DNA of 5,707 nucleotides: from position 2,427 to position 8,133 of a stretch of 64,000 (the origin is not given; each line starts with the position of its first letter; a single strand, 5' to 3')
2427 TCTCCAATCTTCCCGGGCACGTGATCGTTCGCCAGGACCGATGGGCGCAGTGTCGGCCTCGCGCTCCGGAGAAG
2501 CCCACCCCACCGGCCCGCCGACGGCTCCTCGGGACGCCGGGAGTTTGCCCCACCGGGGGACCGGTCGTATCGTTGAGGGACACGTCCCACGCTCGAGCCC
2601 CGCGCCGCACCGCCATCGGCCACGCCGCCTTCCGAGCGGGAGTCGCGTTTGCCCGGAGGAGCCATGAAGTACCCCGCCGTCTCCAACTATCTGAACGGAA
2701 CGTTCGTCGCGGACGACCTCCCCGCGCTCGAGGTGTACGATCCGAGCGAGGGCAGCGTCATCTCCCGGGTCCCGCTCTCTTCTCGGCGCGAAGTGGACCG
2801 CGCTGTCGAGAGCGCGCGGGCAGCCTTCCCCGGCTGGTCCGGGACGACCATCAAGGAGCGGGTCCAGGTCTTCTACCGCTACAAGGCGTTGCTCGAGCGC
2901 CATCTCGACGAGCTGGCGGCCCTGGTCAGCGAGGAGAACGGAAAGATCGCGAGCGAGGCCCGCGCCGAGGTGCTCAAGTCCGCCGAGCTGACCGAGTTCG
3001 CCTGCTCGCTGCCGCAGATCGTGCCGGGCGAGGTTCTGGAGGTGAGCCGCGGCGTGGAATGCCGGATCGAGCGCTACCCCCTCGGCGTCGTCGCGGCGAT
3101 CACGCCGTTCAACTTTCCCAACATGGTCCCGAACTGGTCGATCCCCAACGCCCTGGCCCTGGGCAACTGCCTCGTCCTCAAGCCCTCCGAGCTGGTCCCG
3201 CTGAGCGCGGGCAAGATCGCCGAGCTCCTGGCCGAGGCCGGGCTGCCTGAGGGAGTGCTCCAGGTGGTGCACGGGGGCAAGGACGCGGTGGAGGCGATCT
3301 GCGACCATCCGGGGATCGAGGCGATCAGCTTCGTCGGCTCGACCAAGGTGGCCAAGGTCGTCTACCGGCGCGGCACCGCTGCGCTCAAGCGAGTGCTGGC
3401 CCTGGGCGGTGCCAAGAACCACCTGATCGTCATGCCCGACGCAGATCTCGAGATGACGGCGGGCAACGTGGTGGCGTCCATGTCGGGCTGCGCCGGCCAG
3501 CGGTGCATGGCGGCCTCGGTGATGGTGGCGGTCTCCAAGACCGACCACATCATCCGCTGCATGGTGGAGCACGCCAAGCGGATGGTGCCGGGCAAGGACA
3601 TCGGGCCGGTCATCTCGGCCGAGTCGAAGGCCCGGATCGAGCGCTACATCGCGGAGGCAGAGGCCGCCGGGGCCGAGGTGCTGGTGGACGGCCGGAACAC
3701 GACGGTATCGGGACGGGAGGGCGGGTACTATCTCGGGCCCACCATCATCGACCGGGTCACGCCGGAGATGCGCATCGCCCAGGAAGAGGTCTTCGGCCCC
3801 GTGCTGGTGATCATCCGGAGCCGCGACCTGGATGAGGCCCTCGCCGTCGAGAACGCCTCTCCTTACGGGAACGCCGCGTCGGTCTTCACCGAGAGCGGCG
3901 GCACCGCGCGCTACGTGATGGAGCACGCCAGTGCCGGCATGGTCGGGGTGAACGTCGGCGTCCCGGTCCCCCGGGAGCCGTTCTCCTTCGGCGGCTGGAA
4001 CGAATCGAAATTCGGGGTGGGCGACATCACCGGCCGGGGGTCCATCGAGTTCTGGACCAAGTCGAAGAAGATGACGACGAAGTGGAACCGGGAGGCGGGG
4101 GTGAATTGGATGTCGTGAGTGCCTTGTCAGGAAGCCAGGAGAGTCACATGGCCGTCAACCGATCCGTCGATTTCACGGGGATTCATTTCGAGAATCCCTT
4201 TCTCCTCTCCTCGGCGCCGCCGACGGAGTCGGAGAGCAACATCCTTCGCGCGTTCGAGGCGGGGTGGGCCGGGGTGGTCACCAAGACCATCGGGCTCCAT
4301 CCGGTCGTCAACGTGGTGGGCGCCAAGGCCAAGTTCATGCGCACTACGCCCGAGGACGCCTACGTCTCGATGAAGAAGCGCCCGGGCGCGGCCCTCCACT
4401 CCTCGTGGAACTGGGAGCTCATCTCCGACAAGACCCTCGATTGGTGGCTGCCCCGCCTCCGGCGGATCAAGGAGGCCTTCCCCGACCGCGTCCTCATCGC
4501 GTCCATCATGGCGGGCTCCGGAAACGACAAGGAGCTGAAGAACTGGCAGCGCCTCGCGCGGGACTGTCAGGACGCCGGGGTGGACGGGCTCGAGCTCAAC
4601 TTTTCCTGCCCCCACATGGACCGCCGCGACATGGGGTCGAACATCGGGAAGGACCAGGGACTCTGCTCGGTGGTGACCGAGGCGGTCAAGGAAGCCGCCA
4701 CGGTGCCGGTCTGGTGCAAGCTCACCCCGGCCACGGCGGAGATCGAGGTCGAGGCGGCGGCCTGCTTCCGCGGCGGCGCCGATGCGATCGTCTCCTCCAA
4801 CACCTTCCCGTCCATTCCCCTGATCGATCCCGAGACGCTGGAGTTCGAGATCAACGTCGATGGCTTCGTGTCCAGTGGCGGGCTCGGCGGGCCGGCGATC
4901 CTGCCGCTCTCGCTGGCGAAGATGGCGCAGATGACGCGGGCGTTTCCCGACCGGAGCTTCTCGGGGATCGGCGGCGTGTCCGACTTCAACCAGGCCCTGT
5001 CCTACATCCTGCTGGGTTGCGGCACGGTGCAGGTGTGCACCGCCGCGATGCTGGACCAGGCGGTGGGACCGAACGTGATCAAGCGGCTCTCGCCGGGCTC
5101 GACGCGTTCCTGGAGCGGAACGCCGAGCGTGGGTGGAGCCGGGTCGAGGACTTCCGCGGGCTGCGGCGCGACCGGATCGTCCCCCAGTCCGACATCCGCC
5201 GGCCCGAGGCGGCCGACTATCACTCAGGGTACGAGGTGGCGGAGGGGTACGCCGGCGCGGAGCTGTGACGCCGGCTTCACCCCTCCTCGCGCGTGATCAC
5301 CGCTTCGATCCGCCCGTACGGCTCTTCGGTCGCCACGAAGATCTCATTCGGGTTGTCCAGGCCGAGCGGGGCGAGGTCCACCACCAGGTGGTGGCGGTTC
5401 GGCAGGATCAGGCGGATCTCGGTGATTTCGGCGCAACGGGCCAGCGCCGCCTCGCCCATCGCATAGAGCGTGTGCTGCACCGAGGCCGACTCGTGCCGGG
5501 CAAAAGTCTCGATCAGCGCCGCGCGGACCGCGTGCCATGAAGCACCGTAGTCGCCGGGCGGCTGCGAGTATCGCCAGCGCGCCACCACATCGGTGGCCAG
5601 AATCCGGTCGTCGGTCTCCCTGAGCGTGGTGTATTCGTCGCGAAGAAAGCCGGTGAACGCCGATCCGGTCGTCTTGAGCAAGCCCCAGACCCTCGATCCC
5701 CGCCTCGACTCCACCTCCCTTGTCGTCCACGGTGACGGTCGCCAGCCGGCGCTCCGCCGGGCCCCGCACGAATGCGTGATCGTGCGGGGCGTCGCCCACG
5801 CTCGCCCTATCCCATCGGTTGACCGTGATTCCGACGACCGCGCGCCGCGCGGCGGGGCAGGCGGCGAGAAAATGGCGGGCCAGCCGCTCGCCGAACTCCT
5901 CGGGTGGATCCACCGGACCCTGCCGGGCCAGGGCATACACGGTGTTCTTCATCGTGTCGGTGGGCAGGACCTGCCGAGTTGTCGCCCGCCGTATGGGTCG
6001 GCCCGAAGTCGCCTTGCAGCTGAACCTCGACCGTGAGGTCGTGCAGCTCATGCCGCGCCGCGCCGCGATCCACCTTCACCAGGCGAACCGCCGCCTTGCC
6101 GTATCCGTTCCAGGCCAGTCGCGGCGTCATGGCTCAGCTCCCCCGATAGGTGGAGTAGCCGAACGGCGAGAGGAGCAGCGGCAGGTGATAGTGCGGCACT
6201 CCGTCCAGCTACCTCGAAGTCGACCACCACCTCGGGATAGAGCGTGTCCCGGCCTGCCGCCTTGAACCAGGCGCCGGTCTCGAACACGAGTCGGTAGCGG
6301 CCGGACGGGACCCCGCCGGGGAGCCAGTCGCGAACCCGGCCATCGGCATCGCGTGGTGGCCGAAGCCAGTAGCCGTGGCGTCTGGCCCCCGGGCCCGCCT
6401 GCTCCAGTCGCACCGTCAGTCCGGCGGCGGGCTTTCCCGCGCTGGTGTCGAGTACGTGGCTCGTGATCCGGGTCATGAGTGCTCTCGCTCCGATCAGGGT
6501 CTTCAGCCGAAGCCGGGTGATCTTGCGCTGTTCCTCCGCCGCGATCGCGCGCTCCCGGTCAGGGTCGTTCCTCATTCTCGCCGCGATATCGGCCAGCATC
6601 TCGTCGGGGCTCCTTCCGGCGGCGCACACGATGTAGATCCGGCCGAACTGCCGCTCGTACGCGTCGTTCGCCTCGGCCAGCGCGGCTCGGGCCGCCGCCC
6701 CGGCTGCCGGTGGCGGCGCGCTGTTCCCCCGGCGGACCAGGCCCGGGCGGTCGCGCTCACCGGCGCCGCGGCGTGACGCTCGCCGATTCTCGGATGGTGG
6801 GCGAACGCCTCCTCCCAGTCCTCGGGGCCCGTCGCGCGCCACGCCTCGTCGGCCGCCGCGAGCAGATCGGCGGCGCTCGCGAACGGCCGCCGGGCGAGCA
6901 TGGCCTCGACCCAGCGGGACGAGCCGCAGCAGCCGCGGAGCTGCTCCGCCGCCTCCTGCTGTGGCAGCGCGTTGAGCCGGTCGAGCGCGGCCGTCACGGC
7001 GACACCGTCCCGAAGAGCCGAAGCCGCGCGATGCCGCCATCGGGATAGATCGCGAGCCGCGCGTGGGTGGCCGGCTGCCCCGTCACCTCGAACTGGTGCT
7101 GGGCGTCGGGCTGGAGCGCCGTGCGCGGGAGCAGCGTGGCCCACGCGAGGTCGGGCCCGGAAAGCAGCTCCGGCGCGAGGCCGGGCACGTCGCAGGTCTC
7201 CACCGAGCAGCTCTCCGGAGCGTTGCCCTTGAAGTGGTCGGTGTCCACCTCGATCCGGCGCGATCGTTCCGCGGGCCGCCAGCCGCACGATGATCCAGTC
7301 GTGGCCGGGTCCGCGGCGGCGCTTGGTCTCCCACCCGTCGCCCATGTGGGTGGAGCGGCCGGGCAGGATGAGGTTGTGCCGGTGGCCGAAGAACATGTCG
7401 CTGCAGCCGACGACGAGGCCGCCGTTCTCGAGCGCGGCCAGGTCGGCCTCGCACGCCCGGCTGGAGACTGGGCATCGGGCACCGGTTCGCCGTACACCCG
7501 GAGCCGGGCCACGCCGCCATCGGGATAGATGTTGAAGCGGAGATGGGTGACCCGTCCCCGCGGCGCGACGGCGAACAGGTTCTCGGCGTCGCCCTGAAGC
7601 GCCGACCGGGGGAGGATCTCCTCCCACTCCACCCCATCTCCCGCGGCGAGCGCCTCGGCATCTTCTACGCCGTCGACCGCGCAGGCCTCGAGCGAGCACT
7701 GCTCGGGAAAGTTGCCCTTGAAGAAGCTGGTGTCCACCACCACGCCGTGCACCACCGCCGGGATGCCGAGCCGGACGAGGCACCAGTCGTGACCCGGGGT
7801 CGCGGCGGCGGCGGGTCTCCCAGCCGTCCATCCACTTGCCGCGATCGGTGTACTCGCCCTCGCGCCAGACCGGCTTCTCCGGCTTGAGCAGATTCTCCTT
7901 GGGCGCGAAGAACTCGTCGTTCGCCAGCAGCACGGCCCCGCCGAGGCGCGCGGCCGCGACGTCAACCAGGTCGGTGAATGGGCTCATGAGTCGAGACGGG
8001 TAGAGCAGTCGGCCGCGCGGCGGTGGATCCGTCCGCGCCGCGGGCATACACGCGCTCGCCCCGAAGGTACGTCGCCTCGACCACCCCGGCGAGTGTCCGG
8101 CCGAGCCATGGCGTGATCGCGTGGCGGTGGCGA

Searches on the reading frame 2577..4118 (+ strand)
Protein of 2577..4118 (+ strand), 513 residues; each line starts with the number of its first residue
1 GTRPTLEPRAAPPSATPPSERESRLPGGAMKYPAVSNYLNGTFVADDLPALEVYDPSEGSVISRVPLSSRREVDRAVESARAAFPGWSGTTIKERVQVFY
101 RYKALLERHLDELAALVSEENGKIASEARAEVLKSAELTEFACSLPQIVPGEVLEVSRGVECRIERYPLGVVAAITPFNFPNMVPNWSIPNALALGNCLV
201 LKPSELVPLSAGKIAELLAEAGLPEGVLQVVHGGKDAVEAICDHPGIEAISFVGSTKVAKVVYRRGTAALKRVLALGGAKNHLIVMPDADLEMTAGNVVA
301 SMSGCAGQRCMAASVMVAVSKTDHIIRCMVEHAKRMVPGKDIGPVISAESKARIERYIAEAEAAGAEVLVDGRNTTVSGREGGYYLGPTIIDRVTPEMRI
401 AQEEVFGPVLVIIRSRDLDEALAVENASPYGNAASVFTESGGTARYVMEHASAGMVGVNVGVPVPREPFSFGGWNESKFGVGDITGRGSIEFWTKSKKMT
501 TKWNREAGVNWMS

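Call 72: search_protein_families(library=pfam, proteins=[window:2577-4118:+], max_evalue=0.0001)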
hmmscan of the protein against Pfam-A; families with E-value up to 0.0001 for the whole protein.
window:2577-4118:+ (513 aa): 1 family
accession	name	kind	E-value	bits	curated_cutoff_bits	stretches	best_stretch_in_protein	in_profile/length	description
PF00171.27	Aldedh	-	5.8e-138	460.7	23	1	49-498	7-460/461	Aldehyde dehydrogenase family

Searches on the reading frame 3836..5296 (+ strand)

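Call 72: search_protein_families(library=pfam, proteins=[window:3836-5296:+], max_evalue=0.0001)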
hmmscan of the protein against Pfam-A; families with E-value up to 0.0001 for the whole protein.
window:3836-5296:+ (486 aa): 1 family
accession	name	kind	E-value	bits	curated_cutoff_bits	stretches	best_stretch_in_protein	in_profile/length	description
PF01180.27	DHO_dh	-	1.8e-20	73.8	27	1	230-418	102-287/291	Dihydroorotate dehydrogenase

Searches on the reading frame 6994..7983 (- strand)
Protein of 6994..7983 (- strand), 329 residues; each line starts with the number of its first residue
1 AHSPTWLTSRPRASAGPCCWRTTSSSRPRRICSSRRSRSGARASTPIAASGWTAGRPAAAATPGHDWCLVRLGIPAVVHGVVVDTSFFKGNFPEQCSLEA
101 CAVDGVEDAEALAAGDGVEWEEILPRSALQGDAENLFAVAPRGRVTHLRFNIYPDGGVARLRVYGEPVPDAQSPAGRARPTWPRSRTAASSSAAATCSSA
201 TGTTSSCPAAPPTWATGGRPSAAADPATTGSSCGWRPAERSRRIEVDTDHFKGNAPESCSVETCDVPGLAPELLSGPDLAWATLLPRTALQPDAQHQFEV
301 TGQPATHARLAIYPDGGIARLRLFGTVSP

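Call 72: search_protein_families(library=pfam, proteins=[window:6994-7983:-], max_evalue=0.0001)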
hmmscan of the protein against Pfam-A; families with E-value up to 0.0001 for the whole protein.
window:6994-7983:- (329 aa): 1 family
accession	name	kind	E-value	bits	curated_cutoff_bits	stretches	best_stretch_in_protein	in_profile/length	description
PF03561.21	Allantoicase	-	2.5e-62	209.7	27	2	48-167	35-154/155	Allantoicase repeat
